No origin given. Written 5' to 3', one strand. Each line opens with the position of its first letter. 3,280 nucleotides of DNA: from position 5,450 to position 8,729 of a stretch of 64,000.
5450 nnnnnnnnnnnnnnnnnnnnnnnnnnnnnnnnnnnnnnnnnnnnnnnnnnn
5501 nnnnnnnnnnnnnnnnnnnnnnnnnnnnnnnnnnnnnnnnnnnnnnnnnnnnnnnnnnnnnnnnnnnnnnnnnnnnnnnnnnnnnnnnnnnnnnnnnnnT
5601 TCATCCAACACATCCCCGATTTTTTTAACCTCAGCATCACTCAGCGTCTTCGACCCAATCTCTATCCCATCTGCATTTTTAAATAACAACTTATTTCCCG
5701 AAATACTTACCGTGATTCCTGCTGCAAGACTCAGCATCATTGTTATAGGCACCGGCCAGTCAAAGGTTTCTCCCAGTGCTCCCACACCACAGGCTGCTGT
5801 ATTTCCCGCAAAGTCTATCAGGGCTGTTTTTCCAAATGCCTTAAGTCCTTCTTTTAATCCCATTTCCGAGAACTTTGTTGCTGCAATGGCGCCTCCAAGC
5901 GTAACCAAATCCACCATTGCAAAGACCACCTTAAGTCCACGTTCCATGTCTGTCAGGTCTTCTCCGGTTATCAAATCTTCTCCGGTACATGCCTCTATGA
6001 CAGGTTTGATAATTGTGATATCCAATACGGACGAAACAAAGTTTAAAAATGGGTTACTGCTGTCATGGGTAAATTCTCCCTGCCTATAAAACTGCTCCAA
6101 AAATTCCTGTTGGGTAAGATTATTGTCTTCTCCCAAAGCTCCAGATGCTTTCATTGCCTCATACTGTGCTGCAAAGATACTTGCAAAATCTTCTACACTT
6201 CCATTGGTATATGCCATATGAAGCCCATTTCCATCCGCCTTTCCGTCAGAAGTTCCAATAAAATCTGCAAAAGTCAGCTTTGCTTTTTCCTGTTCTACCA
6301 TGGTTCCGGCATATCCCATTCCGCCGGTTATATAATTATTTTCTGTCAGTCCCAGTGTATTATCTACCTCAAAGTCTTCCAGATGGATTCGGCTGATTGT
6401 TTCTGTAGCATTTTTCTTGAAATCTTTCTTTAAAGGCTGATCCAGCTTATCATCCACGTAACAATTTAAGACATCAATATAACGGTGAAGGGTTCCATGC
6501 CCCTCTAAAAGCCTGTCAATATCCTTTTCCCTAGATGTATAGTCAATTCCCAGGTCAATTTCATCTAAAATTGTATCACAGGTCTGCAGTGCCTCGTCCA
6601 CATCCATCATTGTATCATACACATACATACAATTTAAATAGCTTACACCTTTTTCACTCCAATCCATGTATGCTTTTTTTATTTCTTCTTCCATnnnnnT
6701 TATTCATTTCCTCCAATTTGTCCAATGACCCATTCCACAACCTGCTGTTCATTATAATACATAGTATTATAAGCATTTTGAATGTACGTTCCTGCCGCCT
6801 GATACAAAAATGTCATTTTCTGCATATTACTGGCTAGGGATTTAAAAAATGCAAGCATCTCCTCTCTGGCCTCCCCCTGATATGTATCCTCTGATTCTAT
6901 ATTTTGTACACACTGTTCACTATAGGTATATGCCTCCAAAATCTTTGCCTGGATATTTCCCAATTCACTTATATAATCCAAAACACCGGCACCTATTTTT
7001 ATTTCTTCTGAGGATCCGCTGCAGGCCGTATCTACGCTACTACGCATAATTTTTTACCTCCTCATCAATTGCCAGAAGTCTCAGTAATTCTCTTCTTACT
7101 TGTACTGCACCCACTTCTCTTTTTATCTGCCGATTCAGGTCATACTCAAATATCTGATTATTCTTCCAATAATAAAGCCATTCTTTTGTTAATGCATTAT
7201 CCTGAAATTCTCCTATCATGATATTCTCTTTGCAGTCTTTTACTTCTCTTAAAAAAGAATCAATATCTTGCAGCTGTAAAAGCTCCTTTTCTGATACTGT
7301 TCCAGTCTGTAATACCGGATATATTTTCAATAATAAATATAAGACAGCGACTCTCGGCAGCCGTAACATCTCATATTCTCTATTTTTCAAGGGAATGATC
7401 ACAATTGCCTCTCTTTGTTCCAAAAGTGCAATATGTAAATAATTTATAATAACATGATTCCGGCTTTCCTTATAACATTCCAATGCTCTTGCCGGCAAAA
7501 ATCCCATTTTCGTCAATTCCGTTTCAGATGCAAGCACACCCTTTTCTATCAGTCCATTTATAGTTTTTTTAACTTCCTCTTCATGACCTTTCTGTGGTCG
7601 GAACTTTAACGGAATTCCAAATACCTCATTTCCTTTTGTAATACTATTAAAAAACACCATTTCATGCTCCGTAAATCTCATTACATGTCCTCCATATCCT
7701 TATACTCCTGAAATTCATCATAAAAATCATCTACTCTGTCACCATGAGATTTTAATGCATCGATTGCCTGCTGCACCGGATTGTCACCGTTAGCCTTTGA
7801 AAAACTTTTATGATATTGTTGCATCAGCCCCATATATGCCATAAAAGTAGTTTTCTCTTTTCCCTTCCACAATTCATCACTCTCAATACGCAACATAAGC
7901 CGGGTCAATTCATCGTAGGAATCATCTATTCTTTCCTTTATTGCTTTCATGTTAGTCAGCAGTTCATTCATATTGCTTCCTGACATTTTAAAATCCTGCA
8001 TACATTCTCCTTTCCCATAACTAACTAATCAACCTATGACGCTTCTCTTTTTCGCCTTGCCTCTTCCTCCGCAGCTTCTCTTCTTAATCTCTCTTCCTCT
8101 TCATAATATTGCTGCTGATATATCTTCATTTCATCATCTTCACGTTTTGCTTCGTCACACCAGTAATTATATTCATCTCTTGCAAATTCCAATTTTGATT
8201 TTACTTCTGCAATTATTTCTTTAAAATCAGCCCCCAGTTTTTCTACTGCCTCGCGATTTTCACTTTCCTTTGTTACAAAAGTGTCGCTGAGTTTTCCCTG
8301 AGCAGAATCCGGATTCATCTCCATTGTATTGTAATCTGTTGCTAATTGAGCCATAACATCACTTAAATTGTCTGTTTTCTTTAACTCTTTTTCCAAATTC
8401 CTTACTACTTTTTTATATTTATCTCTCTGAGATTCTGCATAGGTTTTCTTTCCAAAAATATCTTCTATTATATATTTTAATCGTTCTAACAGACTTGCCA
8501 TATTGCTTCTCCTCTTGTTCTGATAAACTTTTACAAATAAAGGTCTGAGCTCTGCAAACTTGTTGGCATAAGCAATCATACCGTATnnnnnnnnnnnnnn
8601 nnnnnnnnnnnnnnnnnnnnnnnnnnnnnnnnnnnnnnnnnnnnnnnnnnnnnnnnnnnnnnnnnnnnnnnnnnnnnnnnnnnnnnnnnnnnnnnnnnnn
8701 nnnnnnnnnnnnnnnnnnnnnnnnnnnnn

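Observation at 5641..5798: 158-nt near-identical recombination handle shared by the toxin and an orphan cassette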

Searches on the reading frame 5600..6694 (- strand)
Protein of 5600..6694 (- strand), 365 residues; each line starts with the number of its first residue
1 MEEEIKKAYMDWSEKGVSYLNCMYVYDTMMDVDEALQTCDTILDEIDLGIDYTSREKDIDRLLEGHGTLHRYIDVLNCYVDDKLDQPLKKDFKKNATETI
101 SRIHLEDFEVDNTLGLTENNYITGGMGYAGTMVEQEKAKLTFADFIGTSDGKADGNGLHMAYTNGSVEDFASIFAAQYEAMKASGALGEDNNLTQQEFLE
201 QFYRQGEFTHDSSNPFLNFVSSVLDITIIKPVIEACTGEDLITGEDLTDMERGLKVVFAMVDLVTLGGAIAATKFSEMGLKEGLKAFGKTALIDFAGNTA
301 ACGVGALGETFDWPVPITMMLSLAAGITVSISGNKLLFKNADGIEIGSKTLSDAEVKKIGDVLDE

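Call 16: find_homologous_proteins(query=window:5600-6694:-, max_evalue=0.00001)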
Query window:5600-6694:- (365 aa): 1733 proteins with E <= 0.00001 among 7296 candidates; the best 120 are listed.
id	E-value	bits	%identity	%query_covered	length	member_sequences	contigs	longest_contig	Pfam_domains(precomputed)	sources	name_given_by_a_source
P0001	2.0e-238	808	100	100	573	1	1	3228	PF14449.12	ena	-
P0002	2.0e-238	808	100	100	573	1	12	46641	PF14449.12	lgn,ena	-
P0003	2.5e-238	808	100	100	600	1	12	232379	PF14449.12,PF14021.13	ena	-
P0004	2.5e-238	808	100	100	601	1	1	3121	PF14449.12,PF14021.13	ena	-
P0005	2.5e-238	808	100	100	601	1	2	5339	PF14449.12,PF14021.13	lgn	-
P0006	3.0e-238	808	100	100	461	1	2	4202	PF14449.12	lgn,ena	-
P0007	3.2e-238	808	100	100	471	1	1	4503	PF14449.12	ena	-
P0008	3.2e-238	808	100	100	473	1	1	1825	PF14449.12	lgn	-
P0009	4.1e-238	807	100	100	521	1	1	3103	PF14449.12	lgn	-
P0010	4.3e-238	807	100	100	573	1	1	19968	PF14449.12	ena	-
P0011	4.7e-238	807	100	100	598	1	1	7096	PF14449.12,PF14021.13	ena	-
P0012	5.1e-238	807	100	100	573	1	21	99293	PF14449.12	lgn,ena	-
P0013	5.1e-238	807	100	100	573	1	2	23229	PF14449.12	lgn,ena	-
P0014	5.3e-238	807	100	100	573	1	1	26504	PF14449.12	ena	-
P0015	5.5e-238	807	100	100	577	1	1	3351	PF14449.12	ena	-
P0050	1.5e-237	805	99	100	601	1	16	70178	PF14449.12,PF14021.13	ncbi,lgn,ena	-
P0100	3.3e-237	804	99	100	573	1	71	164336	PF14449.12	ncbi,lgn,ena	-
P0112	3.7e-237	804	99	100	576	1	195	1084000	PF14449.12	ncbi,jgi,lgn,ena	-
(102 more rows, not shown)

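Call 23: find_encoding_contigs(protein=P0112, flank=10000, max_places=4)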
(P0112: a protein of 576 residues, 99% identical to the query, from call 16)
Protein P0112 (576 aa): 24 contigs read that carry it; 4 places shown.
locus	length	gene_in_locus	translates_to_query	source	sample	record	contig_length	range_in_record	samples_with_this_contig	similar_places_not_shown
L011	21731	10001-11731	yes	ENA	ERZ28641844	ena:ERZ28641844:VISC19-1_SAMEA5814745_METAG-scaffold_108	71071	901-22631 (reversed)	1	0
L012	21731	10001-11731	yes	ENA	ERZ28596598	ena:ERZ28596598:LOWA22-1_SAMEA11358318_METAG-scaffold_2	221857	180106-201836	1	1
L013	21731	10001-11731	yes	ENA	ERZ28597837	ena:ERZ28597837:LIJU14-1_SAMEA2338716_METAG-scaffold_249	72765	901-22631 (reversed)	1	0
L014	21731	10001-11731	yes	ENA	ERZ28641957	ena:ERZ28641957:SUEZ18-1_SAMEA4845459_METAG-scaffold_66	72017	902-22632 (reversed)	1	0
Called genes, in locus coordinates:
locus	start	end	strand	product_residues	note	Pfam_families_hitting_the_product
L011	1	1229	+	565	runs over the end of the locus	PF00069:Pkinase, PF07714:PK_Tyr_Ser-Thr, PF03109:ABC1 (weak)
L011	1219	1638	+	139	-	-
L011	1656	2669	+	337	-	PF19909:DUF6382 (weak), PF16697:Yop-YscD_cpl, PF00498:FHA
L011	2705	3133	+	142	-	-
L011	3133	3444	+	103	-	-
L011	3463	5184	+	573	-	-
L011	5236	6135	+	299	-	-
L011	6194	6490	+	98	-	PF06013:WXG100, PF25547:WXG100_2 (weak)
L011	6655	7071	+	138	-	-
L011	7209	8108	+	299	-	-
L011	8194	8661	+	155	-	-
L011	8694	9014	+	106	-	-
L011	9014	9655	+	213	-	PF16887:DUF5081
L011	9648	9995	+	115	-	-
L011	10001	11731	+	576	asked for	PF14449:PT-TG (weak)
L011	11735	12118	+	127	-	PF27768:UCP033725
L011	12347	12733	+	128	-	PF27768:UCP033725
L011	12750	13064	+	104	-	PF27768:UCP033725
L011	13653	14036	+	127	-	PF27768:UCP033725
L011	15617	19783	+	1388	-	PF01580:FtsK_SpoIIIE, PF13401:AAA_22 (faint), PF01580:FtsK_SpoIIIE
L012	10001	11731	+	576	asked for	PF14449:PT-TG (weak)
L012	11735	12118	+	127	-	PF27768:UCP033725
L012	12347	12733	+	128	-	PF27768:UCP033725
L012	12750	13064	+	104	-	PF27768:UCP033725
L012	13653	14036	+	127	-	PF27768:UCP033725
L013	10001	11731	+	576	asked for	PF14449:PT-TG (weak)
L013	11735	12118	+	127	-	PF27768:UCP033725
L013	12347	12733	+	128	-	PF27768:UCP033725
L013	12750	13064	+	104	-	PF27768:UCP033725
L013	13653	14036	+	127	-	PF27768:UCP033725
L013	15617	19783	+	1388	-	PF01580:FtsK_SpoIIIE, PF13401:AAA_22 (faint), PF01580:FtsK_SpoIIIE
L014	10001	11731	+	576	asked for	PF14449:PT-TG (weak)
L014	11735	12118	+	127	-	PF27768:UCP033725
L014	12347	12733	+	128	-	PF27768:UCP033725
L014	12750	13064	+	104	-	PF27768:UCP033725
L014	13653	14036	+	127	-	PF27768:UCP033725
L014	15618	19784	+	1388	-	PF01580:FtsK_SpoIIIE, PF13401:AAA_22 (faint), PF01580:FtsK_SpoIIIE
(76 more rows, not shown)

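Call 24: find_encoding_contigs(protein=P0100, flank=10000, max_places=4)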
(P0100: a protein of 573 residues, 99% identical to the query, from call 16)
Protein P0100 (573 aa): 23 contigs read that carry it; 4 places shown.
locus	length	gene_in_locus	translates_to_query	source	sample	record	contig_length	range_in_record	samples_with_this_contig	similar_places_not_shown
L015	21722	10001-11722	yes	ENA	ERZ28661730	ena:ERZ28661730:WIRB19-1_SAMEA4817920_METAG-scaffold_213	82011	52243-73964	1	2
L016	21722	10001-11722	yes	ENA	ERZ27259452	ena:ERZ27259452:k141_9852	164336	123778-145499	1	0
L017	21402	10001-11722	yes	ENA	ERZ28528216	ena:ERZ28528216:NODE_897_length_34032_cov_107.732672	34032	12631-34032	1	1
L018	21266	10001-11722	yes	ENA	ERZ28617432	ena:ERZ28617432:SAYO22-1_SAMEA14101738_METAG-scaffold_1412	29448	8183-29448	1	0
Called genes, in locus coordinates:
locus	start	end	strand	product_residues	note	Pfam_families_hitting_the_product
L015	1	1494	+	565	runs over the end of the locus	PF00069:Pkinase, PF07714:PK_Tyr_Ser-Thr, PF03109:ABC1 (weak)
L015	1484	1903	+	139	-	-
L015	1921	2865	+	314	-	PF19909:DUF6382 (weak), PF16697:Yop-YscD_cpl (weak), PF00498:FHA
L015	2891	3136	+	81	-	-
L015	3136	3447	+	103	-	-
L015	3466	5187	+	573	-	-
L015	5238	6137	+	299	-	-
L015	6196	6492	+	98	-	PF06013:WXG100, PF25547:WXG100_2 (weak)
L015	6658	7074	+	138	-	-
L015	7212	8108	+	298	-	-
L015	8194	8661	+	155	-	-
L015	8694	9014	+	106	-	-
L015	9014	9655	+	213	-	PF16887:DUF5081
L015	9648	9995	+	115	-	-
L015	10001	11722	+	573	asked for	PF14449:PT-TG (weak)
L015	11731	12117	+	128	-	PF27768:UCP033725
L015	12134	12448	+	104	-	PF27768:UCP033725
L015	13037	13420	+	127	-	PF27768:UCP033725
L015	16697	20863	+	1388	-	PF01580:FtsK_SpoIIIE, PF13401:AAA_22 (faint), PF01580:FtsK_SpoIIIE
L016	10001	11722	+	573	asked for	PF14449:PT-TG (weak)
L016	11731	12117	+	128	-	PF27768:UCP033725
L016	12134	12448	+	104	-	PF27768:UCP033725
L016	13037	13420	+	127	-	PF27768:UCP033725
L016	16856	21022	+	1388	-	PF01580:FtsK_SpoIIIE, PF13401:AAA_22 (faint), PF01580:FtsK_SpoIIIE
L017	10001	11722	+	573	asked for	PF14449:PT-TG (weak)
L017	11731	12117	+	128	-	PF27768:UCP033725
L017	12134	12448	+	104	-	PF27768:UCP033725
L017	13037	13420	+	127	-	PF27768:UCP033725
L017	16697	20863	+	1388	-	PF01580:FtsK_SpoIIIE, PF13401:AAA_22 (faint), PF01580:FtsK_SpoIIIE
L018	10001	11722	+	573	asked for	PF14449:PT-TG (weak)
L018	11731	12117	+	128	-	PF27768:UCP033725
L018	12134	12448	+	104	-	PF27768:UCP033725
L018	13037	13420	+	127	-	PF27768:UCP033725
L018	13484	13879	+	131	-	PF27768:UCP033725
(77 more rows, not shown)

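Call 42: search_protein_representatives(protein=window:5600-6694:-)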
Query: 365 residues. Proteins with E-value up to 0.001 (for the whole library): 351; up to 1e-10: 262; up to 1e-30: 107. The best 150 are listed.
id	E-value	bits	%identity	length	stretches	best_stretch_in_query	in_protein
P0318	2.9e-230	779.7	97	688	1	1-360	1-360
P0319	9.1e-229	774.8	95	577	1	1-363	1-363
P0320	2.9e-228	773.1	97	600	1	1-360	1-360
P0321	1.1e-227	771.2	96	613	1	1-360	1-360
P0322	2.0e-194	661.8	82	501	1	1-363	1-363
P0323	7.1e-194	660.0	81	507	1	1-364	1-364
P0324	1.3e-119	415.8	97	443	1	160-360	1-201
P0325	6.0e-119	413.6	96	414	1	160-360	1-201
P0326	6.3e-119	413.5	96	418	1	160-360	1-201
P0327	9.3e-119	413.0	96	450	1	160-360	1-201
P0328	1.0e-118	412.8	96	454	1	160-360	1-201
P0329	1.0e-118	412.8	55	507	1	2-364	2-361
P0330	1.3e-116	406.0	95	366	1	160-364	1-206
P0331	1.3e-116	405.9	55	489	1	2-364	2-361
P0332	2.3e-115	401.8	54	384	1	2-364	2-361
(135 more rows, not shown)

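Call 67: find_encoding_contigs(protein=P0050, flank=8000, max_places=3)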
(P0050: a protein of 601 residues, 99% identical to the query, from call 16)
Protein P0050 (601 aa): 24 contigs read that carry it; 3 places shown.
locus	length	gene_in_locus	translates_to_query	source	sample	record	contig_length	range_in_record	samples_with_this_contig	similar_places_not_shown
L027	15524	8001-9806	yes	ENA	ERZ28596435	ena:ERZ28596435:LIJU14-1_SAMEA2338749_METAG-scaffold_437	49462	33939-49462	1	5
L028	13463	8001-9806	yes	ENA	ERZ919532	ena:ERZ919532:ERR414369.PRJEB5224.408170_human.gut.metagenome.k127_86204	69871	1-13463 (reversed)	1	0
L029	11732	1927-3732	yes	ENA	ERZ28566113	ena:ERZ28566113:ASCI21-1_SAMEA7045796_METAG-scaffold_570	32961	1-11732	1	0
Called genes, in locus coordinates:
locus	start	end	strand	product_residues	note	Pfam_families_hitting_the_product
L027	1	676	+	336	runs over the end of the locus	PF19909:DUF6382 (weak), PF16697:Yop-YscD_cpl, PF00498:FHA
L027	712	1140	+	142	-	-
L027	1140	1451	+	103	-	-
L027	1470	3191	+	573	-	-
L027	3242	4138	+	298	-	-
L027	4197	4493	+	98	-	PF06013:WXG100, PF25547:WXG100_2 (weak)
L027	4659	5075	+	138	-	-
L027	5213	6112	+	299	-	-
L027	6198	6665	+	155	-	-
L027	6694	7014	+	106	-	-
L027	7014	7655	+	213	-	PF16887:DUF5081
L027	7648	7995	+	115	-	-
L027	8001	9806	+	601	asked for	PF14449:PT-TG (weak), PF14021:TNT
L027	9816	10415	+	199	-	-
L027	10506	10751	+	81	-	PF15597:Imm59 (weak)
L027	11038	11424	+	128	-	PF27768:UCP033725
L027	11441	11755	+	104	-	PF27768:UCP033725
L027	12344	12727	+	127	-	PF27768:UCP033725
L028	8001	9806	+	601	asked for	PF14449:PT-TG (weak), PF14021:TNT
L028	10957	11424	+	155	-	PF27768:UCP033725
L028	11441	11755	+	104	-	PF27768:UCP033725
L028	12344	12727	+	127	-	PF27768:UCP033725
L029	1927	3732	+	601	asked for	PF14449:PT-TG (weak), PF14021:TNT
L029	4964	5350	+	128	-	PF27768:UCP033725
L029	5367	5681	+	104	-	PF27768:UCP033725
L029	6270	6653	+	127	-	PF27768:UCP033725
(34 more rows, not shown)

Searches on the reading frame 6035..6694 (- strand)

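Call 30: search_protein_families(library=pfam, proteins=[window:6035-6694:-], max_evalue=1)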
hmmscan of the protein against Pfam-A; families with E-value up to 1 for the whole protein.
window:6035-6694:- (220 aa): 1 family
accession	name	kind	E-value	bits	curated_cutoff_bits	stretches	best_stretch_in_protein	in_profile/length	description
PF19025.5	DUF5751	-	0.11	12.8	27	1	39-91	47-98/116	Family of unknown function (DUF5751)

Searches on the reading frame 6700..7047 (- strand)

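Call 8: search_protein_families(library=pfam, proteins=[window:6700-7047:-], max_evalue=0.01)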
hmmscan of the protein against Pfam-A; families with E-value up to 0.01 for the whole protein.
window:6700-7047:- (115 aa): 1 family
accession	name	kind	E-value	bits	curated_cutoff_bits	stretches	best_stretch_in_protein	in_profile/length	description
PF06013.18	WXG100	-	0.0091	16.7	27.3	0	47-96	34-81/86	Proteins of 100 residues with WXG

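Call 40: search_protein_families(library=ncbifam, proteins=[window:6700-7047:-], max_evalue=0.1)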
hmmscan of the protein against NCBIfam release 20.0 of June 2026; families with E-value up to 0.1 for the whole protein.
window:6700-7047:- (115 aa): 0 families

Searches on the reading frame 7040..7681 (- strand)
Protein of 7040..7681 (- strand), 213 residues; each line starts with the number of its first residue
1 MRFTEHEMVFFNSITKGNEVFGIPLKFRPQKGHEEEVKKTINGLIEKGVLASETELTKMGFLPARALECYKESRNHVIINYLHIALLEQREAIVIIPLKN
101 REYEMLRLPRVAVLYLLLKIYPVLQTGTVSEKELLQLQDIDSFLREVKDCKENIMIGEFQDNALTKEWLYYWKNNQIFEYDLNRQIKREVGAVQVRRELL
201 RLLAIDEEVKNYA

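Call 8: search_protein_families(library=pfam, proteins=[window:7040-7681:-], max_evalue=0.01)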
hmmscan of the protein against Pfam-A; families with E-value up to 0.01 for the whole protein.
window:7040-7681:- (213 aa): 1 family
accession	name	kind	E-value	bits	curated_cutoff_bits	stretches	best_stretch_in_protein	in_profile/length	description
PF16887.10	DUF5081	-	6.6e-16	58.5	27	1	2-179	6-199/231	Domain of unknown function (DUF5081)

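Call 40: search_protein_families(library=ncbifam, proteins=[window:7040-7681:-], max_evalue=0.1)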
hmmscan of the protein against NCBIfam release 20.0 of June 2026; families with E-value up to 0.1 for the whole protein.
window:7040-7681:- (213 aa): 1 family
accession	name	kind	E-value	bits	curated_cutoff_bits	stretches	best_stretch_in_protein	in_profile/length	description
NF041055.1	ryptide_RrrA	equivalog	0.063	13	45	0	132-159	8-35/41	ryptide family R-Y-crosslinked RiPP peptide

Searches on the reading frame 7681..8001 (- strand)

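Call 8: search_protein_families(library=pfam, proteins=[window:7681-8001:-], max_evalue=0.01)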
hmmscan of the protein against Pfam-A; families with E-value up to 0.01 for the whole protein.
window:7681-8001:- (106 aa): 1 family
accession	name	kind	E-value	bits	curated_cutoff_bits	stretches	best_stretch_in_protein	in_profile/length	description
PF06013.18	WXG100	-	0.00047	20.8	27.3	1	4-68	2-64/86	Proteins of 100 residues with WXG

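Call 40: search_protein_families(library=ncbifam, proteins=[window:7681-8001:-], max_evalue=0.1)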
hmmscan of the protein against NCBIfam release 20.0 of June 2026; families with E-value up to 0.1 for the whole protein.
window:7681-8001:- (106 aa): 1 family
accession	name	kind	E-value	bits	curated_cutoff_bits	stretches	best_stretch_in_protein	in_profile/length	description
NF033631.1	SLATT_5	subfamily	0.031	13.8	60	0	22-69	83-129/180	SLATT domain-containing protein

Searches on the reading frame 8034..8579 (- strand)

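Call 30: search_protein_families(library=pfam, proteins=[window:8034-8579:-], max_evalue=1)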
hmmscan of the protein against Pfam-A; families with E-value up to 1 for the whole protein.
window:8034-8579:- (181 aa): 4 families
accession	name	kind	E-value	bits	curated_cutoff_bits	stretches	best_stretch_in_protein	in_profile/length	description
PF12244.13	DUF3606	-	0.039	14.2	24.3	0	134-150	18-34/54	Protein of unknown function (DUF3606)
PF13683.12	rve_3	-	0.055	13.7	26.5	0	46-85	17-55/67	Integrase core domain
PF22225.1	RavZ_C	-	0.14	13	27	1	31-62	38-69/101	RavZ C-terminal PI3P-binding domain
PF07926.17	TPR_MLP1_2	-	0.39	11.2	36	1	28-102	18-92/129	TPR/MLP1/MLP2-like protein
